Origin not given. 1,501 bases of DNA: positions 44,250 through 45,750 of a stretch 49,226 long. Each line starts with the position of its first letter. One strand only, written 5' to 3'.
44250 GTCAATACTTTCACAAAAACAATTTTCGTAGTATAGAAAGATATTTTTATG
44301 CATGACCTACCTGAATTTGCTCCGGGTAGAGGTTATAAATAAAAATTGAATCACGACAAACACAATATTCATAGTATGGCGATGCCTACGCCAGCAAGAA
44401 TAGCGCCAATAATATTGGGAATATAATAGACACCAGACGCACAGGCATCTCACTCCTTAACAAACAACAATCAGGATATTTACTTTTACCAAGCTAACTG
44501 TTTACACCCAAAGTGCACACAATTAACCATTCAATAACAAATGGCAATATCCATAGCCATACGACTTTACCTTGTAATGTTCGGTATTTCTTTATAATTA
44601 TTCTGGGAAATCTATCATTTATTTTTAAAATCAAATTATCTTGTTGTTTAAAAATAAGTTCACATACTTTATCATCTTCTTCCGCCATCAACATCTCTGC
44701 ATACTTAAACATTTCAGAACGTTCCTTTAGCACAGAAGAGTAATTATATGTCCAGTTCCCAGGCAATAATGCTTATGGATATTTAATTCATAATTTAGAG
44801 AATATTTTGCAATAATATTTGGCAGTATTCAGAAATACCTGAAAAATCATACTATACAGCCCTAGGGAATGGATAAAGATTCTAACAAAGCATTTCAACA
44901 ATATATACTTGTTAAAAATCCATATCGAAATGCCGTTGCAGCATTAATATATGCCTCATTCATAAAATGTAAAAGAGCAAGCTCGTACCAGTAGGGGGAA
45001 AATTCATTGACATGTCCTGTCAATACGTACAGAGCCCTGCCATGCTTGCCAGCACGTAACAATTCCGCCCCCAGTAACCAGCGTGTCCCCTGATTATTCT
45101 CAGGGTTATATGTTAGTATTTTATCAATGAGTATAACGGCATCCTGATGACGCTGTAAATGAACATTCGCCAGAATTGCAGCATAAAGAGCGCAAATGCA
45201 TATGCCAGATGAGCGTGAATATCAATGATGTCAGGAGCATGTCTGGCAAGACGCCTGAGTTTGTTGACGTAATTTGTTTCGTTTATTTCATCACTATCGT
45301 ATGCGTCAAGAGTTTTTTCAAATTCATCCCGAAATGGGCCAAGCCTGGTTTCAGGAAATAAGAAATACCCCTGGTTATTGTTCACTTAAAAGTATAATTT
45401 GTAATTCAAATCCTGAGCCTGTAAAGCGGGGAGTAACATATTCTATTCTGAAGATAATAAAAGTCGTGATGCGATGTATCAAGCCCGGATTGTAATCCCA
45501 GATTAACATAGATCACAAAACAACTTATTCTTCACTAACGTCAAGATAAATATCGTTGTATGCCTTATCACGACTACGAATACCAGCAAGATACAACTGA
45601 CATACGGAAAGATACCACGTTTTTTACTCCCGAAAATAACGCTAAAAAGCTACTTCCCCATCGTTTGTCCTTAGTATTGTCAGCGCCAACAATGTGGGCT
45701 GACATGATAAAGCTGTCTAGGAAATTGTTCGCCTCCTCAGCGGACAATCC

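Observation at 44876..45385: Second frameshifted hypothetical gene in an AT-rich stretch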

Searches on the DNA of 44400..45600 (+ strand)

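Call 4: search_dna_similar(query=window:44700-45600:+, collection=ecoli_genomes, mode=near, max_rows=40, rows=spread)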
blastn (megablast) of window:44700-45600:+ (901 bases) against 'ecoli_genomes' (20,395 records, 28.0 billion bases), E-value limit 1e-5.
Records with a match: 696; places in all: 726; records where one place covers at least 80% of the query: 696.
Genomes with a match: 695 of 5426; with a place that covers at least 80% of the query: 695. Places per genome that has any: lowest 1, median 1, highest 2. On chromosomes: 725 places; on plasmids: 1.
Best place of each record, by identity: >=99% 569; 95-99% 127.
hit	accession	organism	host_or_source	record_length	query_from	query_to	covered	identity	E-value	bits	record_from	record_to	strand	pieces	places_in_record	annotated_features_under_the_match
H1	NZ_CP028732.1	Escherichia coli strain H3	Homo sapiens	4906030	1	901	100%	100.0%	0e+0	1664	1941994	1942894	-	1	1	hypothetical protein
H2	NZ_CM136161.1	Escherichia coli strain PRO_A-1429-6M-A_ESBL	Homo sapiens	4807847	1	901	100%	99.4%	0e+0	1637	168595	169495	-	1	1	hypothetical protein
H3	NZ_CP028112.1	Escherichia coli O103 str. RM8385 strain RM8385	Bos taurus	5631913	1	901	100%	99.3%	0e+0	1631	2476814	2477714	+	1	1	hypothetical protein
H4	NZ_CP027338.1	Escherichia coli strain 2014C-3051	Homo sapiens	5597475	1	901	100%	99.3%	0e+0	1631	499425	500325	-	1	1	hypothetical protein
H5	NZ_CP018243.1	Escherichia coli strain 350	missing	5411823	1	901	100%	99.3%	0e+0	1631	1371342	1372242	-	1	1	hypothetical protein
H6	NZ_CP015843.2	Escherichia coli O157:H7 strain FRIK2455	Bos taurus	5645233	1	901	100%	99.3%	0e+0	1631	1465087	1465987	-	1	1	hypothetical protein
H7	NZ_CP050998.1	Escherichia coli O39:NM str. F8704-2 strain F8704-2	missing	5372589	1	901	100%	99.3%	0e+0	1631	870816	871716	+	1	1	hypothetical protein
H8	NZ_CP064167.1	Escherichia coli O157:H7 strain Wll001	Homo sapiens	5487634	1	901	100%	99.3%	0e+0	1631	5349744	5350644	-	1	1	hypothetical protein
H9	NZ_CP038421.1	Escherichia coli O157:H7 strain 7636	bovine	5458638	1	901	100%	99.3%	0e+0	1631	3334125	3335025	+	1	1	hypothetical protein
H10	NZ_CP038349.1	Escherichia coli O157:H7 strain F8952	missing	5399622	1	901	100%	99.3%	0e+0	1631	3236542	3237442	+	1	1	hypothetical protein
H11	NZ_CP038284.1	Escherichia coli O157:H7 strain YB14-1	cattle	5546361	1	901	100%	99.3%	0e+0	1631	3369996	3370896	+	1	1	hypothetical protein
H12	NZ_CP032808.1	Escherichia coli strain ERL04-3476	Pork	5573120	1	901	100%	99.3%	0e+0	1631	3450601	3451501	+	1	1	hypothetical protein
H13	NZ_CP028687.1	Escherichia coli strain 110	cattle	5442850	1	901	100%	99.3%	0e+0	1631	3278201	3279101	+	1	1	hypothetical protein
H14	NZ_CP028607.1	Escherichia coli strain 143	cattle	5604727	1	901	100%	99.3%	0e+0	1631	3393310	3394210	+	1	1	hypothetical protein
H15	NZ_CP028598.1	Escherichia coli strain 148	cattle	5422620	1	901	100%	99.3%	0e+0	1631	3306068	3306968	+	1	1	hypothetical protein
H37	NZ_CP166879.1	Escherichia coli strain 48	Fecal sample from a deer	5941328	1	901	100%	97.8%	0e+0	1554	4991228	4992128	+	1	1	hypothetical protein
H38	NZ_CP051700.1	Escherichia coli strain SCU-125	Homo sapiens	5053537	1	901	100%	97.4%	0e+0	1537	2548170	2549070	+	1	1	hypothetical protein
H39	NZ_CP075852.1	Escherichia coli strain S19-651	Homo sapiens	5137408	1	901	97%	97.9%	0e+0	1511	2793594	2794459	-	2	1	hypothetical protein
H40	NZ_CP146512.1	Escherichia coli strain EH53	Homo sapiens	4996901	1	863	96%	98.0%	0e+0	1500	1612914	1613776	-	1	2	hypothetical protein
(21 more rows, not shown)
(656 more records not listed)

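Call 5: get_annotated_region(hit=H1, flank=3000)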
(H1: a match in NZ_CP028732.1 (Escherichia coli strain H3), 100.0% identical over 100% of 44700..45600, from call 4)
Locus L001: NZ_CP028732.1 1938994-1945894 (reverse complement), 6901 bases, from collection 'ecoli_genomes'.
description: Escherichia coli strain H3 chromosome, complete genome
organism: Escherichia coli strain H3 (NCBI taxid 562)
replicon: chromosome; assembly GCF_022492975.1
host: Homo sapiens; source: feces; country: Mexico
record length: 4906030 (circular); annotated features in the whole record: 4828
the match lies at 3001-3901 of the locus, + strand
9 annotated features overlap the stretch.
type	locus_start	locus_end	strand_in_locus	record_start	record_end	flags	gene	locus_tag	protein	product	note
CDS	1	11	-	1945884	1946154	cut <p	-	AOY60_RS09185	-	hypothetical protein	frameshifted; incomplete; partial in the middle of a contig; missing N-terminus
CDS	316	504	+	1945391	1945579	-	-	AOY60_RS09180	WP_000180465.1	hypothetical protein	-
CDS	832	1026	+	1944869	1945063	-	-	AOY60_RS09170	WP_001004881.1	hypothetical protein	-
CDS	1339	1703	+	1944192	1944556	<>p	-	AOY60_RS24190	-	DDE-type integrase/transposase/recombinase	frameshifted; incomplete; partial in the middle of a contig; missing N-terminus and C-terminus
CDS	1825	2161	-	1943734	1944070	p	-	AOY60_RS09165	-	hypothetical protein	frameshifted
CDS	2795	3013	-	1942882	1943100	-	-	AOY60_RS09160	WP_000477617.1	hypothetical protein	-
CDS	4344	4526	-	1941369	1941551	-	-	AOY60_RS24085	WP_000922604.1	hypothetical protein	-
CDS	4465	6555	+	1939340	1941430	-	iha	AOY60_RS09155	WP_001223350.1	bifunctional siderophore receptor/adhesin Iha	-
CDS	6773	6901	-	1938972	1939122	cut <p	-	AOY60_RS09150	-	transposase domain-containing protein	frameshifted; incomplete; partial in the middle of a contig; missing N-terminus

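Call 6: get_annotated_region(hit=H6, flank=3000)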
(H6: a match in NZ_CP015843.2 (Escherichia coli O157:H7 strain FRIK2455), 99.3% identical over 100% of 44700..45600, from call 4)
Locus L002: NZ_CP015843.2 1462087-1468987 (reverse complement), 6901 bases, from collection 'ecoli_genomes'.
description: Escherichia coli O157:H7 strain FRIK2455 chromosome, complete genome
organism: Escherichia coli O157:H7 strain FRIK2455 (NCBI taxid 83334)
replicon: chromosome; assembly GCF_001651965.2
host: Bos taurus; source: fecal steer; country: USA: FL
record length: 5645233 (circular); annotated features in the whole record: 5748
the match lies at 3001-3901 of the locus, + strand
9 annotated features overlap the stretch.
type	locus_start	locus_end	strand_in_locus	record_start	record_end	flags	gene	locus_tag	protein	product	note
CDS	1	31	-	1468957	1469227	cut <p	-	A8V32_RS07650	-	hypothetical protein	frameshifted; incomplete; partial in the middle of a contig; missing N-terminus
CDS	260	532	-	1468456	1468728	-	-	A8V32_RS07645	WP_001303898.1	hypothetical protein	-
CDS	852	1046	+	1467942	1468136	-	-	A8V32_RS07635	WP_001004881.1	hypothetical protein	-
CDS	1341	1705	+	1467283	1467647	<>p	-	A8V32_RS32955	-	DDE-type integrase/transposase/recombinase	frameshifted; incomplete; partial in the middle of a contig; missing N-terminus and C-terminus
CDS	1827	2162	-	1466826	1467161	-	-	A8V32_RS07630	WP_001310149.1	hypothetical protein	-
CDS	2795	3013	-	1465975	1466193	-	-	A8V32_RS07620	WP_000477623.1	hypothetical protein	-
CDS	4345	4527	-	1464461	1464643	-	-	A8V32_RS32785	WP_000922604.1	hypothetical protein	-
CDS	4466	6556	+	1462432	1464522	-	iha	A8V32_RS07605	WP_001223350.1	bifunctional siderophore receptor/adhesin Iha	-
CDS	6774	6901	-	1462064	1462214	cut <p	-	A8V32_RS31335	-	transposase domain-containing protein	frameshifted; incomplete; partial in the middle of a contig; missing N-terminus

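Call 7: get_annotated_region(hit=H38, flank=3000)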
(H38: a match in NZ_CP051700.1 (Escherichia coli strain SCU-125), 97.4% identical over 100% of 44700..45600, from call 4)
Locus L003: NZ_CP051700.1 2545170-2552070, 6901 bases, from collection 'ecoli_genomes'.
description: Escherichia coli strain SCU-125 chromosome, complete genome
organism: Escherichia coli strain SCU-125 (NCBI taxid 562)
replicon: chromosome; assembly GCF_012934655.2
host: Homo sapiens; source: rectal swab from healthy college student; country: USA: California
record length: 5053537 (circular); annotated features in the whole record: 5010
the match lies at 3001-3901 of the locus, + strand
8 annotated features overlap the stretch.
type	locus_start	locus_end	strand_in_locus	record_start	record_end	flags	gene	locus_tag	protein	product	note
CDS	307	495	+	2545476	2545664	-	-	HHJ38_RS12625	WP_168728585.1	hypothetical protein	-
CDS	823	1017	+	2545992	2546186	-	-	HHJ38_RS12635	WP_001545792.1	hypothetical protein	-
CDS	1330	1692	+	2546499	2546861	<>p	-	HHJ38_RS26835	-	DDE-type integrase/transposase/recombinase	frameshifted; internal stop; incomplete; partial in the middle of a contig; missing N-terminus and C-terminus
CDS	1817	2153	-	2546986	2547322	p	-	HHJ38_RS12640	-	hypothetical protein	frameshifted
CDS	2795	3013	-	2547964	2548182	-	-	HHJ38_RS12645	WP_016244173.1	hypothetical protein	-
CDS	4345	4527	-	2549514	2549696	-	-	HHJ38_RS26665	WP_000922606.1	hypothetical protein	-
CDS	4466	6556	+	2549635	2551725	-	iha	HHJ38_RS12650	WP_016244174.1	bifunctional siderophore receptor/adhesin Iha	-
CDS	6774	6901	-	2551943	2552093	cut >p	-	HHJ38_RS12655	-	transposase domain-containing protein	frameshifted; incomplete; partial in the middle of a contig; missing N-terminus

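Call 13: search_dna_similar(query=window:44400-45450:-, collection=ecoli_genomes, mode=distant, max_rows=40, rows=spread)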
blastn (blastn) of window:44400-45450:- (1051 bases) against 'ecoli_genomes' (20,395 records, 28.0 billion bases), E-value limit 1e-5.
Records with a match: 2530; places in all: 3295; records where one place covers at least 80% of the query: 2444.
Genomes with a match: 2527 of 5426; with a place that covers at least 80% of the query: 2441. Places per genome that has any: lowest 1, median 1, highest 6. On chromosomes: 3286 places; on plasmids: 9.
Best place of each record, by identity: >=99% 568; 95-99% 121; 90-95% 7; 80-90% 1; 60-80% 1833.
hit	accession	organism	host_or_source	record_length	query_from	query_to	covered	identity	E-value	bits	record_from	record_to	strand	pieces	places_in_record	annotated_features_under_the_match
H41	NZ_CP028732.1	Escherichia coli strain H3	Homo sapiens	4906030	1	1051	100%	100.0%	0e+0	1896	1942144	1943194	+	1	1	hypothetical protein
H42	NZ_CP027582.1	Escherichia coli strain 2013C-4538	Homo sapiens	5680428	1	1051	100%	99.3%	0e+0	1865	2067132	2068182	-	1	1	hypothetical protein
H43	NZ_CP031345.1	Escherichia coli O145 strain RM12367-C1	creek water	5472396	1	1051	100%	99.3%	0e+0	1865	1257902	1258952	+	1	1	hypothetical protein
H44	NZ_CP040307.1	Escherichia coli strain F1 E4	cattle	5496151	1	1051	100%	99.3%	0e+0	1865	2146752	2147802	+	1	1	hypothetical protein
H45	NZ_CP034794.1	Escherichia coli strain 06-3462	missing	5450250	1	1051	100%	99.3%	0e+0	1865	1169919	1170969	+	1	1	hypothetical protein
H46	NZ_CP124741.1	Escherichia coli O157:H7 str. EDL933 strain EDL933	Homo sapiens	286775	1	1051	100%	99.3%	0e+0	1865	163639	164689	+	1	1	hypothetical protein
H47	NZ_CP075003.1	Escherichia coli strain 6817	Homo sapiens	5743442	1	1051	100%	99.3%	0e+0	1865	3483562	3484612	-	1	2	hypothetical protein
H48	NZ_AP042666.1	Escherichia coli strain OkiPb01710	bovine feces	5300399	1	1051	100%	99.3%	0e+0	1865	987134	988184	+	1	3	hypothetical protein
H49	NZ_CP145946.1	Escherichia coli PA8 strain PA8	-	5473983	1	1051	100%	99.2%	0e+0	1860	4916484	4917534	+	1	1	hypothetical protein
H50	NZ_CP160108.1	Escherichia coli strain 729_141114_1_15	Poultry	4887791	1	1051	100%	97.1%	0e+0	1761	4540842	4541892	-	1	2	hypothetical protein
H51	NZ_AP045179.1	Escherichia coli strain JNEC-KY203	Homo sapiens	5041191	1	1051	100%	96.7%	0e+0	1737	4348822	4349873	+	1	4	hypothetical protein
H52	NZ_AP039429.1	Escherichia coli strain EC332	Gallus gallus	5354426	22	912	85%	72.8%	2e-73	492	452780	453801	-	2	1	tetratricopeptide repeat protein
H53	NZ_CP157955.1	Escherichia coli strain B1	calf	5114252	22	912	85%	72.4%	2e-66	468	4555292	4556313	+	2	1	tetratricopeptide repeat protein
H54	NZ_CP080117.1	Escherichia coli strain OV24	wastewater treatment plant effluent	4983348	26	912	84%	72.6%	2e-73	481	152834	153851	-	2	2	tetratricopeptide repeat protein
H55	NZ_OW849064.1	Escherichia coli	Homo sapiens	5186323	26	912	84%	72.6%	2e-73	481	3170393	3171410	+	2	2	tetratricopeptide repeat protein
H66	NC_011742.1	Escherichia coli S88 strain S88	-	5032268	26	912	84%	71.7%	5e-62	446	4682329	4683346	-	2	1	tetratricopeptide repeat protein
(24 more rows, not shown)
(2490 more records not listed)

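Call 14: get_annotated_region(hit=H66, flank=4000)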
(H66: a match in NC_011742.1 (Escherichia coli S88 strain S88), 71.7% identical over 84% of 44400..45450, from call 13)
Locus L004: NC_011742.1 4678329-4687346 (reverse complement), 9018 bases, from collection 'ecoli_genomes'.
description: Escherichia coli S88, complete sequence
organism: Escherichia coli S88 strain S88 (NCBI taxid 585035)
replicon: chromosome; assembly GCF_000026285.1
host: -; source: -; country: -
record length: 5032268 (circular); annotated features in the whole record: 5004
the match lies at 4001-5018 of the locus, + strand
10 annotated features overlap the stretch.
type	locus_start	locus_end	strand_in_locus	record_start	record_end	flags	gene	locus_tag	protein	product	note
CDS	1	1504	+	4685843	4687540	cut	dsbD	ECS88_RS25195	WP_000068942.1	protein-disulfide reductase DsbD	-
CDS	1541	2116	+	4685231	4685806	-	dicD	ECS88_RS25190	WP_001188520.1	transcriptional regulator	-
tRNA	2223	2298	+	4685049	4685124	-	-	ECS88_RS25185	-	tRNA-Phe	-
CDS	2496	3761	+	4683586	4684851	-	-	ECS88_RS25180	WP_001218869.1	tyrosine-type recombinase/integrase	-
CDS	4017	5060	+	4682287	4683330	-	-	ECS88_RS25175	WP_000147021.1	tetratricopeptide repeat protein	-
CDS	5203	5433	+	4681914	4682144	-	-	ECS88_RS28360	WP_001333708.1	hypothetical protein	-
CDS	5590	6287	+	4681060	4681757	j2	-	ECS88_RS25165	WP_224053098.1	IS1 family transposase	programmed frameshift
CDS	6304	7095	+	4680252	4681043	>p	-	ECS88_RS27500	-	IS3 family transposase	internal stop; incomplete; partial in the middle of a contig; missing N-terminus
CDS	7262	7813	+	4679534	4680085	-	-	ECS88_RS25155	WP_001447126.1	MarR family transcriptional regulator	-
CDS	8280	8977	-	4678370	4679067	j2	-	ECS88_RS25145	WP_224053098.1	IS1 family transposase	programmed frameshift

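Call 15: get_annotated_region(hit=H52, flank=4000)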
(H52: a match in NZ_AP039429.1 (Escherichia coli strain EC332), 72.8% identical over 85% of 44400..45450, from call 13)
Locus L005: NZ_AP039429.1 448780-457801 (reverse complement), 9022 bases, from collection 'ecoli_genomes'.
description: Escherichia coli strain EC332 chromosome, complete genome
organism: Escherichia coli strain EC332 (NCBI taxid 562)
replicon: chromosome; assembly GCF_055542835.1
host: Gallus gallus; source: meat of Gallus gallus; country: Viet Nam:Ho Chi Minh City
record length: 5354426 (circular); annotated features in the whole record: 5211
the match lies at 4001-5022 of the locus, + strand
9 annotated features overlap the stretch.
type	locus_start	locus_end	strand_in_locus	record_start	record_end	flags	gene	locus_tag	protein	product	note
CDS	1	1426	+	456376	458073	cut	dsbD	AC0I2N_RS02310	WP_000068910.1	protein-disulfide reductase DsbD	-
CDS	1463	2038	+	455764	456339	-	dicD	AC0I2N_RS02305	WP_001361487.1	transcriptional regulator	-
tRNA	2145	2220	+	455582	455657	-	-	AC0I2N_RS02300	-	tRNA-Phe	-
CDS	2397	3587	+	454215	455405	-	-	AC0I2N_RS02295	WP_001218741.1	tyrosine-type recombinase/integrase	-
CDS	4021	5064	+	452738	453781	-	-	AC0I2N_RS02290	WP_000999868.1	tetratricopeptide repeat protein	-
CDS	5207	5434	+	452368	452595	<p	-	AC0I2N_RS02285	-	hypothetical protein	incomplete; partial in the middle of a contig; missing C-terminus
CDS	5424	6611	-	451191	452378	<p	-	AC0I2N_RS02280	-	phosphoethanolamine transferase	incomplete; partial in the middle of a contig; missing N-terminus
CDS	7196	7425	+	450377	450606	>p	-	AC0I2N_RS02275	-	transposase domain-containing protein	frameshifted; incomplete; partial in the middle of a contig; missing N-terminus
CDS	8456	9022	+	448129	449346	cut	nanX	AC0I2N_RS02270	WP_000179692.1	MFS transporter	-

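Call 25: get_annotated_region(hit=H51, flank=1500)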
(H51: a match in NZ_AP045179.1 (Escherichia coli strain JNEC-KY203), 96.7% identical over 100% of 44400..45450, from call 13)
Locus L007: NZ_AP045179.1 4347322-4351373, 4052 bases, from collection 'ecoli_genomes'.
description: Escherichia coli strain JNEC-KY203 chromosome, complete genome
organism: Escherichia coli strain JNEC-KY203 (NCBI taxid 562)
replicon: chromosome; assembly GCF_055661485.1
host: Homo sapiens; source: clinical; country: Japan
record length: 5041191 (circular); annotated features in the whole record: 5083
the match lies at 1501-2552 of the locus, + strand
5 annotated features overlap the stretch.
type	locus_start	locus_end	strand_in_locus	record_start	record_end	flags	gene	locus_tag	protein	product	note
CDS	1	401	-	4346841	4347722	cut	-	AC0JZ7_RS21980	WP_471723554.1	GTPase family protein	-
CDS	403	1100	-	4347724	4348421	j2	-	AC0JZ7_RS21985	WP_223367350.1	IS1 family transposase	programmed frameshift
CDS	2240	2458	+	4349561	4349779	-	-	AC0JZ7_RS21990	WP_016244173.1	hypothetical protein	-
CDS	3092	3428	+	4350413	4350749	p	-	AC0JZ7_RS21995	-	hypothetical protein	frameshifted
CDS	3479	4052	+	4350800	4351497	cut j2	-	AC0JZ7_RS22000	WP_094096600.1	IS1-like element IS1A family transposase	programmed frameshift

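Call 26: get_annotated_region(hit=H50, flank=1500)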
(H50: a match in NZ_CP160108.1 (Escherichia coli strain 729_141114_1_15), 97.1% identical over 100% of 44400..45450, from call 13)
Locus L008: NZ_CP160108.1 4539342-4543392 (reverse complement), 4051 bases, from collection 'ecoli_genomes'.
description: Escherichia coli strain 729_141114_1_15 chromosome, complete genome
organism: Escherichia coli strain 729_141114_1_15 (NCBI taxid 562)
replicon: chromosome; assembly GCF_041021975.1
host: Poultry; source: Salpingitis; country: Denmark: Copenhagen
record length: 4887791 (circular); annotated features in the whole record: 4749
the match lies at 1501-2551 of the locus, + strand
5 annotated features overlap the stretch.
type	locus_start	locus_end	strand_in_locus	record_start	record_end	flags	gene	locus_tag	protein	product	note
CDS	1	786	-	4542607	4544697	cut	iha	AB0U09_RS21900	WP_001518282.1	bifunctional siderophore receptor/adhesin Iha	-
CDS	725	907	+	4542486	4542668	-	-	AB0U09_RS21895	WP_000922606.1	hypothetical protein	-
CDS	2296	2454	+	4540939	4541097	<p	-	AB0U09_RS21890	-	hypothetical protein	incomplete; partial in the middle of a contig; missing C-terminus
CDS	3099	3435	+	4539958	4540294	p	-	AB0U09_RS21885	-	hypothetical protein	frameshifted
CDS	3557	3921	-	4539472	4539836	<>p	-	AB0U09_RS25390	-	DDE-type integrase/transposase/recombinase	frameshifted; incomplete; partial in the middle of a contig; missing N-terminus and C-terminus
